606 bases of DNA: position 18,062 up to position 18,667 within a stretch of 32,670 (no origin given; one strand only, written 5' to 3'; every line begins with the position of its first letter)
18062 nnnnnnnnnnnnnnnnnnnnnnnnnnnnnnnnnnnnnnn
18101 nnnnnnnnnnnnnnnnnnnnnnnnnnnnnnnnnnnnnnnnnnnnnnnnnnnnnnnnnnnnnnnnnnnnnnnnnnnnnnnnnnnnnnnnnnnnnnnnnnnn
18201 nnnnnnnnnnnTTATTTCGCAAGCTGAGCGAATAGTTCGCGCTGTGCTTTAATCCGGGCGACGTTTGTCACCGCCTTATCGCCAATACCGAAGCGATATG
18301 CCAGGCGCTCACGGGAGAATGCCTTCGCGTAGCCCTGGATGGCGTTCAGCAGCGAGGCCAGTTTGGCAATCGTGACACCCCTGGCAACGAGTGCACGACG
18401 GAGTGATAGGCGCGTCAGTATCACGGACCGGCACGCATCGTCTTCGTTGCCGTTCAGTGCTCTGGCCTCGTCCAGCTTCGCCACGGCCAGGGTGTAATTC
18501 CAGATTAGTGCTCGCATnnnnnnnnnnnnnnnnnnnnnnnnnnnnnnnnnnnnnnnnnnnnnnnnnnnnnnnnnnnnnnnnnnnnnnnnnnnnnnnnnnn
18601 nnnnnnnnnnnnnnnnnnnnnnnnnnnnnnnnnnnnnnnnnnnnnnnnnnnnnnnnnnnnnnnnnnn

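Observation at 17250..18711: String of small overlapping, translationally coupled genes between the regulatory hub and the lysis cassette, including ORFs below the size cutoff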

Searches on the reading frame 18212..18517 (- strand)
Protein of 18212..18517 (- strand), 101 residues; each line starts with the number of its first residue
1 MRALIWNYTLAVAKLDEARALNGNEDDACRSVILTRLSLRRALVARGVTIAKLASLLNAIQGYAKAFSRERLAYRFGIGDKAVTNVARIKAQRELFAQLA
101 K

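Call 3: search_protein_families(library=pfam, proteins=[window:18212-18517:-], max_evalue=1)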
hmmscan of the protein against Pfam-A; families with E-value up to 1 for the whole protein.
window:18212-18517:- (101 aa): 2 families
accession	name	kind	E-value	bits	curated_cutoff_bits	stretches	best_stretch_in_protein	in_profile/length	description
PF01642.28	MM_CoA_mutase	-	0.07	12.1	22.1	1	69-101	244-276/512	Methylmalonyl-CoA mutase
PF18815.6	AFP_2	-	0.17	12.5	25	1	43-68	11-36/52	Bacterial antifreeze protein repeat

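Call 4: search_protein_families(library=phrogs, proteins=[window:18212-18517:-], max_evalue=0.01)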
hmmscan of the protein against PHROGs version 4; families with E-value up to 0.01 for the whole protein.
window:18212-18517:- (101 aa): 1 family
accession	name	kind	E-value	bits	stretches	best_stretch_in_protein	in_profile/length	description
phrog_9839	-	unknown function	9.9e-43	145.9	1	1-101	1-101/101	-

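Call 9: search_protein_families(library=ncbifam, proteins=[window:18212-18517:-], max_evalue=1)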
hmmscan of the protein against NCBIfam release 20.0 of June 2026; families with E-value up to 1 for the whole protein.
window:18212-18517:- (101 aa): 1 family
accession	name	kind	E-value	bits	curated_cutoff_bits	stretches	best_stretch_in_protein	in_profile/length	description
TIGR00642.1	mmCoA_mut_beta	equivalog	0.0032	15.7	617.25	1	47-100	236-291/620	methylmalonyl-CoA mutase small subunit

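Call 41: search_solved_structures(query=A2, max_evalue=10, show_alignments=2)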
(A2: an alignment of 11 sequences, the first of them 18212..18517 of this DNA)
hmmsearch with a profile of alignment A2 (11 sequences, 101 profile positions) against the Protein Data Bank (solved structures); distinct sequences matched with E-value up to 10: 0.

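Call 45: find_homologous_proteins(query=window:18212-18517:-, max_evalue=0.001)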
Query window:18212-18517:- (101 aa): 110 proteins with E <= 0.001 among 149 candidates.
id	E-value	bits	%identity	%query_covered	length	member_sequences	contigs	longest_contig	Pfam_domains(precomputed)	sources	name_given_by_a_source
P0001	2.3e-51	189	96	100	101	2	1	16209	-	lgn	-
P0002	6.1e-35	137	72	100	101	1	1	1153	-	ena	-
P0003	2.2e-34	135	71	100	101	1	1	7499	-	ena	-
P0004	2.1e-33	132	69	100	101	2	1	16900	-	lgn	-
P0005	7.6e-33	130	70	100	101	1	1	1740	-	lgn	-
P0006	1.4e-32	129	68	100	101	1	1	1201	-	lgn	-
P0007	1.8e-32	129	69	100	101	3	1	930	-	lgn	-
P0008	3.3e-32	128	67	100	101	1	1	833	-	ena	-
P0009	5.1e-32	127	66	100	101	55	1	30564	-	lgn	-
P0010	5.6e-32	127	67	100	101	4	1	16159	-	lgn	-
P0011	7.2e-32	127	69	100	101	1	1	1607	-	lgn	-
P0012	7.9e-32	127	68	100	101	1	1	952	-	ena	-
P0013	9.9e-32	127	70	100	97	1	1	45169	-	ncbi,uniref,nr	ncbi:gp50 [Sodalis phage SO-1]|uniref:Gp50 n=1 Tax=Sodalis phage SO-1 TaxID=673375 RepID=C9EHE0_9CAU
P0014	1.1e-31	126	69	100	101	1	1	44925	-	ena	-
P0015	1.4e-31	126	68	100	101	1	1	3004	-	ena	-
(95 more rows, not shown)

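Call 52: predict_structure(alignment_id=A5)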
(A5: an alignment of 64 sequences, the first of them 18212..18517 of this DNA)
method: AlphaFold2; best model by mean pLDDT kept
length: 101 residues; sequences in the alignment: 64
mean_pLDDT: 96.3   pTM: 0.88
mean pLDDT of the five models: 96.3, 91.0, 90.7, 90.3, 89.5
residues with pLDDT >= 90: 96; 70-90: 5; 50-70: 0; < 50: 0
segments of 3 or more residues with pLDDT < 50: none
pLDDT, mean of each block of 10 residues (from residue 1): 97 98 96 98 94 95 99 96 97 94 80
secondary structure, 60 per line:
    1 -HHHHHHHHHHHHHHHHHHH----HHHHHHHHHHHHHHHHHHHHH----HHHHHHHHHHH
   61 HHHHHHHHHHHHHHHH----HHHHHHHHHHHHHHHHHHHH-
elements in order: H2-20 H25-45 H50-76 H81-100

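Call 54: fold_search(model_id=the predicted structure, library=pdb)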
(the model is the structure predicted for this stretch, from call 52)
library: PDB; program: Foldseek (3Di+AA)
matches with E <= 10: 194; with E <= 0.001: 0
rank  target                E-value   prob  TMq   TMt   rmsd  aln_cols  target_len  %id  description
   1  5w93_C                1.1e+00  0.51  0.41  0.36   7.3       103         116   20  p130Cas complex with paxillin LD1 (released 2017-09-06)
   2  2fp1_A                1.2e+00  0.35  0.41  0.29   9.0       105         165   10  Secreted Chorismate Mutase from Mycobacterium tuberculosis (released 2006-03-28)
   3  2f6l_A                1.2e+00  0.35  0.41  0.29   9.0       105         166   10  X-ray structure of Chorismate Mutase from Mycobacterium Tuberculosis (released 2005-12-13)
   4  5xsd_L                1.3e+00  0.60  0.48  0.42   6.0       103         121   16  XylFII-LytSN complex mutant - D103A (released 2017-08-02)
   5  5b0l_C                1.3e+00  0.47  0.45  0.20   8.2       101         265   13  Structure of MoeN5-Sso7d fusion protein in complex with beta-nonyl glucoside (released 2016-03-23)
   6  6db1_B                1.5e+00  0.47  0.48  0.38   6.8       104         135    9  2.0 Angstrom Resolution Crystal Structure of N-Terminal Ligand-Binding Domain of Putative Methyl-Accepting Chemotaxis  (released 2018-05-16)
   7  5b02_C                1.7e+00  0.41  0.46  0.21   8.1       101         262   12  Structure of the prenyltransferase MoeN5 with a fusion protein tag of Sso7d (released 2016-03-23)
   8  2fp2_A                1.7e+00  0.28  0.41  0.29   9.0       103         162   11  Secreted Chorismate Mutase from Mycobacterium tuberculosis (released 2006-03-28)
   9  8vxu_B                1.8e+00  0.60  0.59  0.58   4.0       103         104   10  Crystal structure of Gdx-Clo A60T from Small Multidrug Resistance family of transporters in complex with cetyltrimetyl (released 2024-05-08)
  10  5b0l_H                2.0e+00  0.35  0.46  0.17   8.1       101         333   13  Structure of MoeN5-Sso7d fusion protein in complex with beta-nonyl glucoside (released 2016-03-23)
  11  7y5e_Q6               2.1e+00  0.44  0.48  0.36   7.2       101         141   14  In situ single-PBS-PSII-PSI-LHCs megacomplex. (released 2023-02-01)
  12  7upq_A                2.3e+00  0.28  0.45  0.25  11.5       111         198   15  Crystal structure of designed heterotrimeric assembly DHT03_1arm_A21/B/C (released 2022-12-14)
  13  5b03_C                2.5e+00  0.30  0.45  0.21   8.1       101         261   13  Structure of MoeN5-Sso7d fusion protein in complex with geranyl pyrophosphate (released 2016-03-23)
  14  5b02_D                2.5e+00  0.30  0.46  0.17   8.1       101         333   12  Structure of the prenyltransferase MoeN5 with a fusion protein tag of Sso7d (released 2016-03-23)
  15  8ka6_A                2.5e+00  0.09  0.30  0.24  13.0       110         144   21  De novo design protein -NA7 (released 2024-08-07)
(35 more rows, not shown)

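Call 64: search_protein_families(library=padloc, proteins=[window:18212-18517:-], max_evalue=1)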
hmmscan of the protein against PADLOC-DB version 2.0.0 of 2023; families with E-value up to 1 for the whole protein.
window:18212-18517:- (101 aa): 0 families

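Call 86: fold_search(model_id=the predicted structure, library=viral)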
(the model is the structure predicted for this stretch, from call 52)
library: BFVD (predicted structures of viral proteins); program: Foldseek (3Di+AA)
matches with E <= 10: 274; with E <= 0.001: 3
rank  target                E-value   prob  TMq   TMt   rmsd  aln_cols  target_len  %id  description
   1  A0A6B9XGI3            1.6e-06  1.00  0.76  0.50   5.3       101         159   66  Uncharacterized protein [Escherichia phage jat]
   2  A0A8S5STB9            6.4e-06  1.00  0.77  0.54   5.5       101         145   54  Uncharacterized protein [Siphoviridae sp. ctFRY1]
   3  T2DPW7                2.0e-04  1.00  0.71  0.74   3.3       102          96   47  Uncharacterized protein [Escherichia phage SSL-2009a]
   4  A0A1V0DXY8            1.0e-01  1.00  0.71  0.75   2.9       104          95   12  Uncharacterized protein [Yersinia phage fHe-Yen9-01]
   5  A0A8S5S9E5            1.8e-01  0.69  0.36  0.27   8.4       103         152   14  Uncharacterized protein [Myoviridae sp. ctByu2]
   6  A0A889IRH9            2.0e-01  0.90  0.42  0.38   6.3       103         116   14  (no name in the UniProt tables at hand)
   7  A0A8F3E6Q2            2.4e-01  0.95  0.50  0.49   5.3       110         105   16  (no name in the UniProt tables at hand)
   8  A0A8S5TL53            2.5e-01  0.82  0.42  0.41   6.5        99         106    8  Uncharacterized protein [Siphoviridae sp. ct9Dg3]
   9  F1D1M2                5.5e-01  0.77  0.51  0.36   9.1       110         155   12  Uncharacterized protein ORF198 [Vibrio phage ICP1]
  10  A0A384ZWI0            6.5e-01  0.51  0.39  0.28  21.2       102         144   12  Uncharacterized protein [Dickeya phage vB_DsoM_JA13]
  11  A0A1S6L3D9            8.5e-01  0.60  0.51  0.47   6.2       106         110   17  Uncharacterized protein [Erwinia phage vB_EamM_Yoloswag]
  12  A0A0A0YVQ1            9.0e-01  0.99  0.49  0.84   1.5        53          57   19  Uncharacterized protein [Citrobacter phage Moon]
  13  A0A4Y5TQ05            9.0e-01  0.41  0.42  0.33   8.5       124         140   11  (no name in the UniProt tables at hand)
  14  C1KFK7                1.0e+00  0.41  0.41  0.36   8.1       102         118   17  Uncharacterized protein [Lactobacillus phage Lb338-1]
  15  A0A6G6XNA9            1.1e+00  0.60  0.52  0.39   7.8       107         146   10  (no name in the UniProt tables at hand)
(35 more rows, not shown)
